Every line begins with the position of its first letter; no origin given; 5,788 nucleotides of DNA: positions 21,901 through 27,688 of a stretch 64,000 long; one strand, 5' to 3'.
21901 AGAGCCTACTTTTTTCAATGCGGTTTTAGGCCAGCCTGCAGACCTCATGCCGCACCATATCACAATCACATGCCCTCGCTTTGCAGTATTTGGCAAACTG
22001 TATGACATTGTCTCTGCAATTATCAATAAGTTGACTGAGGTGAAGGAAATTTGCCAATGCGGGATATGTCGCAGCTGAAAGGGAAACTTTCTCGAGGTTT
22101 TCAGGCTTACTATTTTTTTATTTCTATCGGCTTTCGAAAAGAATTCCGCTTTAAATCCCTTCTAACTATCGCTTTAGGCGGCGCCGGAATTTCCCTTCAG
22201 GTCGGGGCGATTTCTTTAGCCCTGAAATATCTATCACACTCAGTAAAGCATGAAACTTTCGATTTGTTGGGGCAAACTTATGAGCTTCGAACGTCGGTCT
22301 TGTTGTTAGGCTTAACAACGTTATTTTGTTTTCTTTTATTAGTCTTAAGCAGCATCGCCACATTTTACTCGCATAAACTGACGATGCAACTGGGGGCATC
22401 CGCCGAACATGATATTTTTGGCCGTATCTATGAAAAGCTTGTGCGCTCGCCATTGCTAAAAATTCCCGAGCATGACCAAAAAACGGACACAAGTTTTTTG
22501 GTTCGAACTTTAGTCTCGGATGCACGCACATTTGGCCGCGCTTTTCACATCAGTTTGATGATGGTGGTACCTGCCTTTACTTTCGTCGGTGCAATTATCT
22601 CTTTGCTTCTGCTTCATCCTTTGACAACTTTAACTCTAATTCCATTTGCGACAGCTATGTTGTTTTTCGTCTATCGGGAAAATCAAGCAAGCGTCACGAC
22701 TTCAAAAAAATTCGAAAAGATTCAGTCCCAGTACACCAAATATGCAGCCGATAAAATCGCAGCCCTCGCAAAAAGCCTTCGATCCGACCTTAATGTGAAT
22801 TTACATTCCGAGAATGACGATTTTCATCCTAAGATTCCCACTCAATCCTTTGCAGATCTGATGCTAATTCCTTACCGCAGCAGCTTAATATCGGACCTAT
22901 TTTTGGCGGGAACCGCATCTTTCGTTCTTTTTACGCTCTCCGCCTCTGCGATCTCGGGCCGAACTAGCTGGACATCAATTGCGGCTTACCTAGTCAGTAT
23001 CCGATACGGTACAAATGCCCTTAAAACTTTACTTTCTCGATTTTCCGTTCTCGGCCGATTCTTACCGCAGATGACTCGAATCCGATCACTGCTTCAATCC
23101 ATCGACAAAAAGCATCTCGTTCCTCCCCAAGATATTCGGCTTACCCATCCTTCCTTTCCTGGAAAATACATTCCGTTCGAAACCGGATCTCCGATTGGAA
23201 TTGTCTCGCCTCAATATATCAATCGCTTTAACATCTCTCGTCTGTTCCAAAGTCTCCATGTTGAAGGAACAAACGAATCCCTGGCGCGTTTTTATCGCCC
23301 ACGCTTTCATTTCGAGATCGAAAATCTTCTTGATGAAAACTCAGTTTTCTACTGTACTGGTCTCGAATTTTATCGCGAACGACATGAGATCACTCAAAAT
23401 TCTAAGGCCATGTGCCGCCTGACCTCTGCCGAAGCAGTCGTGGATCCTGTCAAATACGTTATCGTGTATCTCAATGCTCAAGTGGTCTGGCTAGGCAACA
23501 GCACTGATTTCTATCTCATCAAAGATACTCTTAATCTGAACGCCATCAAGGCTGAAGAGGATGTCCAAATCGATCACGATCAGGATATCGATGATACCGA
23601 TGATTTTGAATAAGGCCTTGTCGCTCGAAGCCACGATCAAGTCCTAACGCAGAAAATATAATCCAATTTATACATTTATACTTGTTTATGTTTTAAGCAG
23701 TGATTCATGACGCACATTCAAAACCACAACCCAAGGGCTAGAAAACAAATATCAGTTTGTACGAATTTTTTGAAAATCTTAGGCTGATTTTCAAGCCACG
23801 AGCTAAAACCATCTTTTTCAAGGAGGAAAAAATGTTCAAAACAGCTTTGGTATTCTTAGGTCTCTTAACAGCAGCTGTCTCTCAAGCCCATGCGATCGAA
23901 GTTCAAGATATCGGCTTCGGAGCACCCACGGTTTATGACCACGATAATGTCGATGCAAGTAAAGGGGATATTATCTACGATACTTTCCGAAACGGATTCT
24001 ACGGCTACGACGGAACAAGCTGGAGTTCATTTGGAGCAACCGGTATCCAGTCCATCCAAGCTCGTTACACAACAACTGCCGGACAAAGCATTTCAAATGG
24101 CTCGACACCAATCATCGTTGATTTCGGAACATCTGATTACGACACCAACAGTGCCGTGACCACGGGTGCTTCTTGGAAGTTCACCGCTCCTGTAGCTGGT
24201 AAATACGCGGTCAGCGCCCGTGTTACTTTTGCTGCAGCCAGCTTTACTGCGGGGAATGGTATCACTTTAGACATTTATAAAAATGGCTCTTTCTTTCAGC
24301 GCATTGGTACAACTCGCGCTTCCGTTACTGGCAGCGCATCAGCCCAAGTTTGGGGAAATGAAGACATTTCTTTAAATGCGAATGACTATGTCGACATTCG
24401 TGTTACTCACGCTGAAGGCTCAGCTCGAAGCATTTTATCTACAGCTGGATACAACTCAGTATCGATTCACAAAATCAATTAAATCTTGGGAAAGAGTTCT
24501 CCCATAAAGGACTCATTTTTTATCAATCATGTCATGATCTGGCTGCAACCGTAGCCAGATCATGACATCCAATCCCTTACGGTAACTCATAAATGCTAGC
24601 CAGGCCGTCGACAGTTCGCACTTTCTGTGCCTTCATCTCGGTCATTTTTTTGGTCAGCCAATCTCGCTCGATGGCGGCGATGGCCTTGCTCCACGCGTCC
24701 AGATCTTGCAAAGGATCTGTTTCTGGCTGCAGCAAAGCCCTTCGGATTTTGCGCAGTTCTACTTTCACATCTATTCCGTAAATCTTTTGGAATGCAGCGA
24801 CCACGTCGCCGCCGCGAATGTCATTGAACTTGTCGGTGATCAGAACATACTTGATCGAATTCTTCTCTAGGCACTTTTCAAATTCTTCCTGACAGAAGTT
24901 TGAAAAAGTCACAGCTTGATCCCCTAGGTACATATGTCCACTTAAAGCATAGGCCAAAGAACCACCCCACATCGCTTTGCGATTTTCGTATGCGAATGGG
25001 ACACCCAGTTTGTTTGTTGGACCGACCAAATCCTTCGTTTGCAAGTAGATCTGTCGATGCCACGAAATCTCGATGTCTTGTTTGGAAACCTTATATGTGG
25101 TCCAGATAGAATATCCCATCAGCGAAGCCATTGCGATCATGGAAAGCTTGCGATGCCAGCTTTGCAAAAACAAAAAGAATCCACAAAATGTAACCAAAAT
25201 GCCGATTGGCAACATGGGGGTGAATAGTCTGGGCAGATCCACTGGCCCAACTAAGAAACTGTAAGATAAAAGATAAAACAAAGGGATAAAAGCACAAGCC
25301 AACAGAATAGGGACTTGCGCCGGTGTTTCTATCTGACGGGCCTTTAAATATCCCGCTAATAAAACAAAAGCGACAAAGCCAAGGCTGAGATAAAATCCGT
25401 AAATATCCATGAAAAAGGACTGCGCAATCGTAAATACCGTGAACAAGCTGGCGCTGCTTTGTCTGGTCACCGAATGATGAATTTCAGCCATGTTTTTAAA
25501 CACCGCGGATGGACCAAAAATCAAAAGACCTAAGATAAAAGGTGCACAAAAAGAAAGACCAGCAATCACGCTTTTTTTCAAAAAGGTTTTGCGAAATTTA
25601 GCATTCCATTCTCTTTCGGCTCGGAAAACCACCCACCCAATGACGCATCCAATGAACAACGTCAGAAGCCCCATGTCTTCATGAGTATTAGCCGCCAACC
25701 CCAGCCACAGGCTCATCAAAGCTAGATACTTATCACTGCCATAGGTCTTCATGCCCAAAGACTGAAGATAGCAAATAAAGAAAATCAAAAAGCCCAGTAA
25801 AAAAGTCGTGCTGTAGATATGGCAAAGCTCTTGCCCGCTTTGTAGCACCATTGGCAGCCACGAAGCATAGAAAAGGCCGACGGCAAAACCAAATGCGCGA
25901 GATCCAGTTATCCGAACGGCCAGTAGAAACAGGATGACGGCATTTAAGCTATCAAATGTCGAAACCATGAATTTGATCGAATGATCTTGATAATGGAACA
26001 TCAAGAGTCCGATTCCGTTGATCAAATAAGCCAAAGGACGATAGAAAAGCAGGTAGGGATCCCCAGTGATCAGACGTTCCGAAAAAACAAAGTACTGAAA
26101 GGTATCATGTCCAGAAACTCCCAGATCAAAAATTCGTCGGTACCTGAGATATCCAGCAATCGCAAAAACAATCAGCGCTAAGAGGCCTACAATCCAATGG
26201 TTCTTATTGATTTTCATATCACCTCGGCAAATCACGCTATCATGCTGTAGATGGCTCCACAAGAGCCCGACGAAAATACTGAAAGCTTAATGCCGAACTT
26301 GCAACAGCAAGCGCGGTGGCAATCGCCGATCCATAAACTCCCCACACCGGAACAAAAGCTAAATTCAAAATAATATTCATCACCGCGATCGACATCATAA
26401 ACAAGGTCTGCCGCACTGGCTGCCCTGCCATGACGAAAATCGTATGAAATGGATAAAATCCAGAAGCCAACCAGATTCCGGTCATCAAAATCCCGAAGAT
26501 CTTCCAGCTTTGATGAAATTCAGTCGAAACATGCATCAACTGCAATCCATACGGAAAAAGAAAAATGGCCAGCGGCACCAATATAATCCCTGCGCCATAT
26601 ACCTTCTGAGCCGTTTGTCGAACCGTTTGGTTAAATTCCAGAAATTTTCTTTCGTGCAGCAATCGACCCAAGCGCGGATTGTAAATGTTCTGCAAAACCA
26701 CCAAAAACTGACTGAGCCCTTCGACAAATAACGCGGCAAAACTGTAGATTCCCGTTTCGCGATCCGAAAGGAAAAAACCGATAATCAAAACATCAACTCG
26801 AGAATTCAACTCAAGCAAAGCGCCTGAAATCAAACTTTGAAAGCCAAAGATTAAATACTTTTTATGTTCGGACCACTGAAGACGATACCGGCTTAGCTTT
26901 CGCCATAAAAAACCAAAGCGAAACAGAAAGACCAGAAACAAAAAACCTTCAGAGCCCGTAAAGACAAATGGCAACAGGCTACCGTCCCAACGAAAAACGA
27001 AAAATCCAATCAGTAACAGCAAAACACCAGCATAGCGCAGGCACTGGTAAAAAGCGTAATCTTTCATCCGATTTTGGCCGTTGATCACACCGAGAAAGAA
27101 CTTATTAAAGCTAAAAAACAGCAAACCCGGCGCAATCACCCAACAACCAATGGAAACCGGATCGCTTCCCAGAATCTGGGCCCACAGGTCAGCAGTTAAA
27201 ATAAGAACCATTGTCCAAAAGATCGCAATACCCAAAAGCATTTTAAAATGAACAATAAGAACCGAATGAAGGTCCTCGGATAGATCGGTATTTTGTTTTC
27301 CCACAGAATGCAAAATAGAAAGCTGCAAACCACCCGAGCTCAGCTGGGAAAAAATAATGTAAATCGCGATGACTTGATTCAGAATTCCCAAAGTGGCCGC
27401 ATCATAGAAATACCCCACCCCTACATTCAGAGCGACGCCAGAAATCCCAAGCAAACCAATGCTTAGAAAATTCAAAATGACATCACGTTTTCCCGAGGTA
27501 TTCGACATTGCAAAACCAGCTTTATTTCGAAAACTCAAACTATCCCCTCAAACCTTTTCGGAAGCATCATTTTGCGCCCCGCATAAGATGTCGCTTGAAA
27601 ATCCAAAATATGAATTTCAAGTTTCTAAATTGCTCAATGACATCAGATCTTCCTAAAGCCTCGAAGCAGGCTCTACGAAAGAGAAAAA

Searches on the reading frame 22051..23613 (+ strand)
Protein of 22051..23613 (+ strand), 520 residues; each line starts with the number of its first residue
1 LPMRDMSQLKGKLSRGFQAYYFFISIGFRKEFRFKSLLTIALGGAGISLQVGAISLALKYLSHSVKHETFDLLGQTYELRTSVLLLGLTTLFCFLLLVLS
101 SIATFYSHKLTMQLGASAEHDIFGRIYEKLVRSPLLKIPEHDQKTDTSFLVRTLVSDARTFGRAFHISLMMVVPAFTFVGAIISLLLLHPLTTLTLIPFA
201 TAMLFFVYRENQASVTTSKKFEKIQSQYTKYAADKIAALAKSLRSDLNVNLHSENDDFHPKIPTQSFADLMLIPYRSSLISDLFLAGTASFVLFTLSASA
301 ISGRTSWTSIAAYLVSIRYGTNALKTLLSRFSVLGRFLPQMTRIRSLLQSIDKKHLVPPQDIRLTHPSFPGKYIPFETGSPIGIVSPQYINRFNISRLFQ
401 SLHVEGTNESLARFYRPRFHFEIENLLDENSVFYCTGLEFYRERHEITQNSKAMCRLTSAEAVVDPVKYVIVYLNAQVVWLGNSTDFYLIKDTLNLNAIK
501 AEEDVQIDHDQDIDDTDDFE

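Call 17: search_protein_families(library=pfam, proteins=[window:22051-23613:+], max_evalue=0.01)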
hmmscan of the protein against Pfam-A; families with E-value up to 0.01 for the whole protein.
window:22051-23613:+ (520 aa): 2 families
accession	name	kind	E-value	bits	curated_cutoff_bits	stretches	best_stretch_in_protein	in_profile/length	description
PF00664.28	ABC_membrane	-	2.2e-05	24.7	28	1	85-232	39-183/274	ABC transporter transmembrane region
PF13808.11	DDE_Tnp_1_assoc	-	0.0033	17.9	32.3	1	290-356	21-80/88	DDE_Tnp_1-associated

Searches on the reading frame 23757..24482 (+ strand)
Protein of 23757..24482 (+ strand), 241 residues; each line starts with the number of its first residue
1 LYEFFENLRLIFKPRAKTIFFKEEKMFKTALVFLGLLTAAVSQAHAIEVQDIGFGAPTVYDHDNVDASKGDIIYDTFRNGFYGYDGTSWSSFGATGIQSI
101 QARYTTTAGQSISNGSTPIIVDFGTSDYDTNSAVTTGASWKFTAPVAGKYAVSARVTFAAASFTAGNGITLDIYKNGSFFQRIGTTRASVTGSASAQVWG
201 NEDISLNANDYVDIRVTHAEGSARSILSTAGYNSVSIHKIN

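Call 17: search_protein_families(library=pfam, proteins=[window:23757-24482:+], max_evalue=0.01)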
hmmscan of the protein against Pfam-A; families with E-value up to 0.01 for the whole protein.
window:23757-24482:+ (241 aa): 1 family
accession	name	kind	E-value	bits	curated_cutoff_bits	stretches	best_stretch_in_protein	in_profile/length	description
PF18573.7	BclA_C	-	0.00098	19.4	38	1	105-240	4-127/128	BclA C-terminal domain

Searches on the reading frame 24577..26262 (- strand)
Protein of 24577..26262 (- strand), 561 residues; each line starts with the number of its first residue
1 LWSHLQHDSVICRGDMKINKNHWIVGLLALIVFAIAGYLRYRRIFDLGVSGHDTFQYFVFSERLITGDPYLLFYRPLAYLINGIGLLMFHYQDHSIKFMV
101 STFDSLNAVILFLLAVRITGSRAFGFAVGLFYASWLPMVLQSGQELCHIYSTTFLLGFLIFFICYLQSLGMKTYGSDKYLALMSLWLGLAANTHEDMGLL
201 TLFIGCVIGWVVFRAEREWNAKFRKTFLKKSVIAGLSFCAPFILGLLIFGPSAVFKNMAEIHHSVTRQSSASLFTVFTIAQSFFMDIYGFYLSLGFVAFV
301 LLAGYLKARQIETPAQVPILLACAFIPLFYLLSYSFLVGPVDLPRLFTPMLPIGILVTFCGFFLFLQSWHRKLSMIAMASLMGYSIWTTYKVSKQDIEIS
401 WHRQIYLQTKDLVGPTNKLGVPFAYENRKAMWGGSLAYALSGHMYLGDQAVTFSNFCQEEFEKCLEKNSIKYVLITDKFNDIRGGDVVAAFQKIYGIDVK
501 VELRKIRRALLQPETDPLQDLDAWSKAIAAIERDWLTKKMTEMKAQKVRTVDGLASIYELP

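Call 16: search_protein_families(library=pfam, proteins=[window:24577-26262:-], max_evalue=0.01)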
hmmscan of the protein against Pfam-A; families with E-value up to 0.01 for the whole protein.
window:24577-26262:- (561 aa): 0 families

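Call 51: search_solved_structures(query=window:24577-26262:-, max_evalue=1)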
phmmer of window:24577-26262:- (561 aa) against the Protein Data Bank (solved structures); distinct sequences matched with E-value up to 1: 0.

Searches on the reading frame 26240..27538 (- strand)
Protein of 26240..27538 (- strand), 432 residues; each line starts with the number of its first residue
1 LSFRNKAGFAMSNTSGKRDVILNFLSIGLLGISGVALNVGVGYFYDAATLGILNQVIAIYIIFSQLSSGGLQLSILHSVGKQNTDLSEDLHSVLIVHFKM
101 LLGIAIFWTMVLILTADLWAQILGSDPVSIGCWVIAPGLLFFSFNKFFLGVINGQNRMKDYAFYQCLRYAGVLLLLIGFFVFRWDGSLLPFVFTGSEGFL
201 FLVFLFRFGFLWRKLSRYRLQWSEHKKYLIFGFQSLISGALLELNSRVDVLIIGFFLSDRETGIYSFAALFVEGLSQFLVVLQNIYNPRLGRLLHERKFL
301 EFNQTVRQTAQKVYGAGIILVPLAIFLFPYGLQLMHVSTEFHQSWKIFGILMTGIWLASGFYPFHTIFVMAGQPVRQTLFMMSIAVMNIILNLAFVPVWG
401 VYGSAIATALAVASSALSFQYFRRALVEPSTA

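Call 16: search_protein_families(library=pfam, proteins=[window:26240-27538:-], max_evalue=0.01)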
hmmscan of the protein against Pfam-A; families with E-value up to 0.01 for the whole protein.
window:26240-27538:- (432 aa): 3 families
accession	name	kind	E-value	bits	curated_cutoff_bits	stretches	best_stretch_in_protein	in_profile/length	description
PF01943.22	Polysacc_synt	-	2.2e-10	40.8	28.2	1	47-281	32-260/274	Polysaccharide biosynthesis protein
PF13440.11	Polysacc_synt_3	-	2.1e-09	37.5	23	1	50-333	11-278/293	Polysaccharide biosynthesis protein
PF01554.23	MatE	-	4.7e-07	30.1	24.9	2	48-165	29-148/161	MatE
